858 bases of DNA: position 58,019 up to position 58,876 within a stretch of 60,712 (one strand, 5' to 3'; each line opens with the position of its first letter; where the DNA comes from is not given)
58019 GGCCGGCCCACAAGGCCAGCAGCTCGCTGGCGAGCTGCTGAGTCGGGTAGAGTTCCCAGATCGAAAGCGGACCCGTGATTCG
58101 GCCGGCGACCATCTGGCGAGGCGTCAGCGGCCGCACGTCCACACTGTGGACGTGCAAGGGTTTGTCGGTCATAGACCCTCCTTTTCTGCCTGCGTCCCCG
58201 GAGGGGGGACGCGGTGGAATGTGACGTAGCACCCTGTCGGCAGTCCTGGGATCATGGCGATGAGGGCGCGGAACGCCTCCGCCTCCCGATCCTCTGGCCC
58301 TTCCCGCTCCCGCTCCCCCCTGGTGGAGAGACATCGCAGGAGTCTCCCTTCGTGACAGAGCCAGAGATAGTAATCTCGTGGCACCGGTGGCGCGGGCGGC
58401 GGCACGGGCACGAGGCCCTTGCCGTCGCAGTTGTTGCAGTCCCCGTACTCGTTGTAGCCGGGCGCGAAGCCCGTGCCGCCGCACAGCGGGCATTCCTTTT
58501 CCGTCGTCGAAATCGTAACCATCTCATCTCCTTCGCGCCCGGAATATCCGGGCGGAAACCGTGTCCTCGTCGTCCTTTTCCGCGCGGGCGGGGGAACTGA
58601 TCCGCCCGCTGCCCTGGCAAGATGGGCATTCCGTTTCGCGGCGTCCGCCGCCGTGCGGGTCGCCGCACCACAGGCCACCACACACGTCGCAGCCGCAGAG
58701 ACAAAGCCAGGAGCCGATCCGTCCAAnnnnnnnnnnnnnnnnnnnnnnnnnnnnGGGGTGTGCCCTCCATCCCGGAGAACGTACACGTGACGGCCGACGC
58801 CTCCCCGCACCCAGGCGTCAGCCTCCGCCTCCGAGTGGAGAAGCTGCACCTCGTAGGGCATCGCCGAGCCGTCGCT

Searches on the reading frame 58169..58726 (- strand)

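Call 59: search_protein_families(library=pfam, proteins=[window:58169-58726:-], max_evalue=0.001)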
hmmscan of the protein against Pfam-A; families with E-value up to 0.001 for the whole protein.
window:58169-58726:- (185 aa): 1 family
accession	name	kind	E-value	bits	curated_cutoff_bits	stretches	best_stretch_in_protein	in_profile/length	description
PF15777.11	Anti-TRAP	-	0.00085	19.7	32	0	73-107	5-43/59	Tryptophan RNA-binding attenuator protein inhibitory protein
